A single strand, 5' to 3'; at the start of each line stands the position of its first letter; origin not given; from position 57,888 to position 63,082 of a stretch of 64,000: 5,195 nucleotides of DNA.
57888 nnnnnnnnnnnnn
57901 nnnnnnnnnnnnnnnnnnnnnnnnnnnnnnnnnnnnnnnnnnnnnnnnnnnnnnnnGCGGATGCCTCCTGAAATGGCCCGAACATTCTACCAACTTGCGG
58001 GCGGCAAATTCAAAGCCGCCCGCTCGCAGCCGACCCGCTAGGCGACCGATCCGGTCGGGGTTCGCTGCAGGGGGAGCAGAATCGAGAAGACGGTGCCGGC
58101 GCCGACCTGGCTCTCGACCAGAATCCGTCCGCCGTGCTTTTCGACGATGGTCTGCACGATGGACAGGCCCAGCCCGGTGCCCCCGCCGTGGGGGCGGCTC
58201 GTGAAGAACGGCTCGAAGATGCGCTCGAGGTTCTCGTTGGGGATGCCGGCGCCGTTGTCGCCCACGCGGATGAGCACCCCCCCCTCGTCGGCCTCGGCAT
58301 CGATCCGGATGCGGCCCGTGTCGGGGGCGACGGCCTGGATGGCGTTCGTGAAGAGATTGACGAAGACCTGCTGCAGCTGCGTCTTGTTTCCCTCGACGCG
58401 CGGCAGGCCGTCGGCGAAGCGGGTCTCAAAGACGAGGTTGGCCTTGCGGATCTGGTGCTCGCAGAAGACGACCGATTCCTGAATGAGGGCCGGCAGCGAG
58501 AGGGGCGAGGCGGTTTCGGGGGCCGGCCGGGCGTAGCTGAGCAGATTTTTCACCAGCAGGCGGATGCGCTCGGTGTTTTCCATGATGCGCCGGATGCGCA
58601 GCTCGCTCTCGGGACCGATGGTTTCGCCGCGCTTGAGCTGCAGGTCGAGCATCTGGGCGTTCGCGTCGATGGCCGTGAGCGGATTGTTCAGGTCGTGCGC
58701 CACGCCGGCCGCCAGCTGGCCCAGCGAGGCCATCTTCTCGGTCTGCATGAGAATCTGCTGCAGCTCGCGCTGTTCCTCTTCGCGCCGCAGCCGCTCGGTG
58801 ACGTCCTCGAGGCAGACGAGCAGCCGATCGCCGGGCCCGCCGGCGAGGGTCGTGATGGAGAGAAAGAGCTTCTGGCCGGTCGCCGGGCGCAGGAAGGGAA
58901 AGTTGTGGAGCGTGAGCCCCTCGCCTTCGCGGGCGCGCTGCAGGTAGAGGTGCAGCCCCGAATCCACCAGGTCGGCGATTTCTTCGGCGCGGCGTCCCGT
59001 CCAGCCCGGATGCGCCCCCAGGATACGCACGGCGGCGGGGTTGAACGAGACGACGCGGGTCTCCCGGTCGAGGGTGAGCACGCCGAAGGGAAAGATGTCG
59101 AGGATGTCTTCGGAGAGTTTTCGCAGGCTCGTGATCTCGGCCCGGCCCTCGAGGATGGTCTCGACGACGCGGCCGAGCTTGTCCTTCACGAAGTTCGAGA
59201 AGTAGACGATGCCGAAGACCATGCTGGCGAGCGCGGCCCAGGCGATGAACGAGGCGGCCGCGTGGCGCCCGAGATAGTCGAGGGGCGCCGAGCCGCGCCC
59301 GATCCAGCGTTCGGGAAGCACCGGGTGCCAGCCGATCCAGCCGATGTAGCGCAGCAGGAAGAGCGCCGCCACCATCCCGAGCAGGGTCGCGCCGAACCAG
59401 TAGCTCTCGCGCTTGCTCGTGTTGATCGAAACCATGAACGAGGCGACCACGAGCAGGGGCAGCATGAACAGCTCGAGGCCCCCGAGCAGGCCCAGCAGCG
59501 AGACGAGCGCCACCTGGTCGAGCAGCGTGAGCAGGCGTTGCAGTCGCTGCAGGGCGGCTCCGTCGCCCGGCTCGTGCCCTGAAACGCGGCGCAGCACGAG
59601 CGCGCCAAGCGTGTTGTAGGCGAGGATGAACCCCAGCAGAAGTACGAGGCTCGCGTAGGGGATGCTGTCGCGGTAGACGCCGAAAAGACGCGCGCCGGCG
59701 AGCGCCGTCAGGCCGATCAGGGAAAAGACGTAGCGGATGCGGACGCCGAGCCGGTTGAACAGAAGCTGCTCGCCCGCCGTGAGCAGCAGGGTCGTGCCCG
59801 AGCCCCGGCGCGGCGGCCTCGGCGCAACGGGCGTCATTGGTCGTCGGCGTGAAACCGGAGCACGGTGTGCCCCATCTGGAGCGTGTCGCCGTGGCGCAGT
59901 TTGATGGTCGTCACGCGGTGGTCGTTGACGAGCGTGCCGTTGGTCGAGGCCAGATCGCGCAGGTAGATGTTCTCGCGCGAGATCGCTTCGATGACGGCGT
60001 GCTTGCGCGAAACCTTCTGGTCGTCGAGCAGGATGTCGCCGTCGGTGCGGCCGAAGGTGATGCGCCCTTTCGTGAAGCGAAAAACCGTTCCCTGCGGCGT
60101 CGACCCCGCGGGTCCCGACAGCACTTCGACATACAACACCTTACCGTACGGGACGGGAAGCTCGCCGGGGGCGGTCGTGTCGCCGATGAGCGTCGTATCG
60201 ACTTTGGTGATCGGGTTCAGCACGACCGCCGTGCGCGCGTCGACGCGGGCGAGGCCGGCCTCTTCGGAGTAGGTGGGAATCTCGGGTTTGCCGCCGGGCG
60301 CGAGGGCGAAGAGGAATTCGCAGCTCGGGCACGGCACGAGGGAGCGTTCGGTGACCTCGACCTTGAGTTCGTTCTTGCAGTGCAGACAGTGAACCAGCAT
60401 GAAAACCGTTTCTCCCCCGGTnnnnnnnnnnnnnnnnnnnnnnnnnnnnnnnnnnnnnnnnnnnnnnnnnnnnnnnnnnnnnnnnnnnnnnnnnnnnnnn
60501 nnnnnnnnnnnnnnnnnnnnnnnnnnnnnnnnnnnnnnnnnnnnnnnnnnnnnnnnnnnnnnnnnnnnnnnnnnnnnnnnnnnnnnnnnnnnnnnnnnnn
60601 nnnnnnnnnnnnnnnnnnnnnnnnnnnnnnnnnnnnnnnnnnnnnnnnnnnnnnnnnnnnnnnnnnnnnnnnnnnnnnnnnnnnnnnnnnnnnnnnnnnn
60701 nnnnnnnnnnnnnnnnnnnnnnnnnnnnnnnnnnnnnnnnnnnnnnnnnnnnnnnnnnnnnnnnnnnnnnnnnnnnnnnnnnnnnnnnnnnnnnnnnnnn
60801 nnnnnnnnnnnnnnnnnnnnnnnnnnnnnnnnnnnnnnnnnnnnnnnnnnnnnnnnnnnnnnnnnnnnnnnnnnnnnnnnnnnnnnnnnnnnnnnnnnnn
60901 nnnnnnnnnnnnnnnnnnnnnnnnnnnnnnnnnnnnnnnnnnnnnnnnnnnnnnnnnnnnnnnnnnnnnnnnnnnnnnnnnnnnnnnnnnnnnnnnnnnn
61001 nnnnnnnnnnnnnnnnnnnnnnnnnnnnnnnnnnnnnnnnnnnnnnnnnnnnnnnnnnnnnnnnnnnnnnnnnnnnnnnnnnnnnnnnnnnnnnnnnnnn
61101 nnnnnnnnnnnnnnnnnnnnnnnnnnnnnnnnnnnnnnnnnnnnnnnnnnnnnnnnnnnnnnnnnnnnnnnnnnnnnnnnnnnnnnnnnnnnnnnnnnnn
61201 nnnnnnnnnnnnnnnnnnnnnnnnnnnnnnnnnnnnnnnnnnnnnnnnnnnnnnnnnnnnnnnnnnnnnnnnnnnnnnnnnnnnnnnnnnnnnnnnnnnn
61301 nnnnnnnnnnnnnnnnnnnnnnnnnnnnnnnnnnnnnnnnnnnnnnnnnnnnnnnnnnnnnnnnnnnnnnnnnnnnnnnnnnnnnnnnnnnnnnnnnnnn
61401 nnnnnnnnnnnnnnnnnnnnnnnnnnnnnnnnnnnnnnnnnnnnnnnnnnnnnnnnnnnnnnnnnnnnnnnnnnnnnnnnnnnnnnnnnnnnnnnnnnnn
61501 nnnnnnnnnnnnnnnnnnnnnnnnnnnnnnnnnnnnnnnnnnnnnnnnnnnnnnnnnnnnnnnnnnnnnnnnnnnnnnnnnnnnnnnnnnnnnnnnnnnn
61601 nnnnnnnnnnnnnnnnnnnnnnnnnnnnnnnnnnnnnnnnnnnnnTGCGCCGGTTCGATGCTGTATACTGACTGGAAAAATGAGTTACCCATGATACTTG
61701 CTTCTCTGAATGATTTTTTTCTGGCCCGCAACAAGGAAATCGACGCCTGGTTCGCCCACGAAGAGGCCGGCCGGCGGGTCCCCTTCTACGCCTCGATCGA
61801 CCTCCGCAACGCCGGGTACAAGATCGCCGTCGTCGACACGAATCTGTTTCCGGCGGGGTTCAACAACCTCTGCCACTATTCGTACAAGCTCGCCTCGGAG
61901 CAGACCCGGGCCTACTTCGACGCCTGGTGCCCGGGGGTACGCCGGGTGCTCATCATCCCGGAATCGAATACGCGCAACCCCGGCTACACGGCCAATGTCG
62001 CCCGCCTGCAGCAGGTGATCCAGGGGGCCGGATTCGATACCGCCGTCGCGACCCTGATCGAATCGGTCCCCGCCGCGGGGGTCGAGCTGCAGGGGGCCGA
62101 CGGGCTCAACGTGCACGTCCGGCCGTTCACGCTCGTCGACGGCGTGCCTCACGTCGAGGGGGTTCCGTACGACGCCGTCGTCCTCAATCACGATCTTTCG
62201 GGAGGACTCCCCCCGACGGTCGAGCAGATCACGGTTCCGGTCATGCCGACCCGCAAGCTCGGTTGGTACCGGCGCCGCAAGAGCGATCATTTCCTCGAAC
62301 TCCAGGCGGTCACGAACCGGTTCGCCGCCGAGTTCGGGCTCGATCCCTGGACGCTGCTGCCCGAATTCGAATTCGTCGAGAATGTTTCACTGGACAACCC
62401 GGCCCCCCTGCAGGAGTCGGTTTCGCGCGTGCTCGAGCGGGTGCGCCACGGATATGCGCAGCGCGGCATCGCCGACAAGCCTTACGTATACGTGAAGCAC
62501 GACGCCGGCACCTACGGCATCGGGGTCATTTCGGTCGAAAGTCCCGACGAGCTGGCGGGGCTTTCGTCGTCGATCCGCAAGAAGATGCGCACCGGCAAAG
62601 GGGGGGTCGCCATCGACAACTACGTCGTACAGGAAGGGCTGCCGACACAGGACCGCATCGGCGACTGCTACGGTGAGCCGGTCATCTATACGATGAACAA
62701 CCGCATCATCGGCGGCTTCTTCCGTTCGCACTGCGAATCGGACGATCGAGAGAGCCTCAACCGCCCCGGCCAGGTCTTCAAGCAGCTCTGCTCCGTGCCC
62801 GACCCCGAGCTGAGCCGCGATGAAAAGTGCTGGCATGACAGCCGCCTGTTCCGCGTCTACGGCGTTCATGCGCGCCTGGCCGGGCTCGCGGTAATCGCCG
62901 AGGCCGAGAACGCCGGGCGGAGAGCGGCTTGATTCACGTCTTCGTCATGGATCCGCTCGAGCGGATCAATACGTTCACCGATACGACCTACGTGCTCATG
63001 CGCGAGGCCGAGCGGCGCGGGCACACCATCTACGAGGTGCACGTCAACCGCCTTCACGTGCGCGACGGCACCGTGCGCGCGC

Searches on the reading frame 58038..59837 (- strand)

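Call 84: search_protein_families(library=pfam, proteins=[window:58038-59837:-], max_evalue=0.001)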
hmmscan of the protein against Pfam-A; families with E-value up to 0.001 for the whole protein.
window:58038-59837:- (599 aa): 5 families
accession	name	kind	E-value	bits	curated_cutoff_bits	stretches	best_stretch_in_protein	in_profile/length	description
PF02518.31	HATPase_c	-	6.7e-31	107.5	26.4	1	484-591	2-110/111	Histidine kinase-, DNA gyrase B-, and HSP90-like ATPase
PF00512.31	HisKA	-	1.3e-11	44.8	26.9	1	372-438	2-63/66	His Kinase A (phospho-acceptor) domain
PF14501.12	HATPase_c_5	-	3e-06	27.5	22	1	486-577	4-91/102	GHKL domain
PF13188.13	PAS_8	-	4.9e-05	23.5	21.8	1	243-291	4-54/65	PAS domain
PF08448.16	PAS_4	-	0.00027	21.6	23.1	1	248-349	3-108/110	PAS fold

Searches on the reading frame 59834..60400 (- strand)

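Call 84: search_protein_families(library=pfam, proteins=[window:59834-60400:-], max_evalue=0.001)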
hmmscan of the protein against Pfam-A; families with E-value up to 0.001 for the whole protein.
window:59834-60400:- (188 aa): 2 families
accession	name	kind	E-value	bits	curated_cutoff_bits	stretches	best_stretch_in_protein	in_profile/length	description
PF00498.31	FHA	-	1.4e-18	67.5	20.7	1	114-177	1-67/67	FHA domain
PF16697.10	Yop-YscD_cpl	-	1.6e-16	60.8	33.2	1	93-186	2-93/94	Inner membrane component of T3SS, cytoplasmic domain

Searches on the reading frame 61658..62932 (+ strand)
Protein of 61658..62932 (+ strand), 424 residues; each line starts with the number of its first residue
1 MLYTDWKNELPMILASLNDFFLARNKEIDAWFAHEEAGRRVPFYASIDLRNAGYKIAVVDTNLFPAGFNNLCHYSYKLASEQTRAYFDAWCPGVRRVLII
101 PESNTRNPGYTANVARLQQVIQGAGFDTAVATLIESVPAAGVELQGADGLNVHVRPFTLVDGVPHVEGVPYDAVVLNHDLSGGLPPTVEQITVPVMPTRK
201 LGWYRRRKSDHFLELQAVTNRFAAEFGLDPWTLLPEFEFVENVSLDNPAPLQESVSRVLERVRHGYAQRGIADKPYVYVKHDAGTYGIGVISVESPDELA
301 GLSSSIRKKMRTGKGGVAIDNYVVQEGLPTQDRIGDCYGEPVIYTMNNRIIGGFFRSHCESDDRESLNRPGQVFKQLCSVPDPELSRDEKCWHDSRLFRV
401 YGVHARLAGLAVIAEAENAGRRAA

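Call 84: search_protein_families(library=pfam, proteins=[window:61658-62932:+], max_evalue=0.001)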
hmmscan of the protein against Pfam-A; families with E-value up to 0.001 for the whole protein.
window:61658-62932:+ (424 aa): 1 family
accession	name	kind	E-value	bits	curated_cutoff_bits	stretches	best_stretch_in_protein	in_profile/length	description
PF08886.16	GshA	-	2.1e-113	379.4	25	1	20-415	3-401/402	Glutamate-cysteine ligase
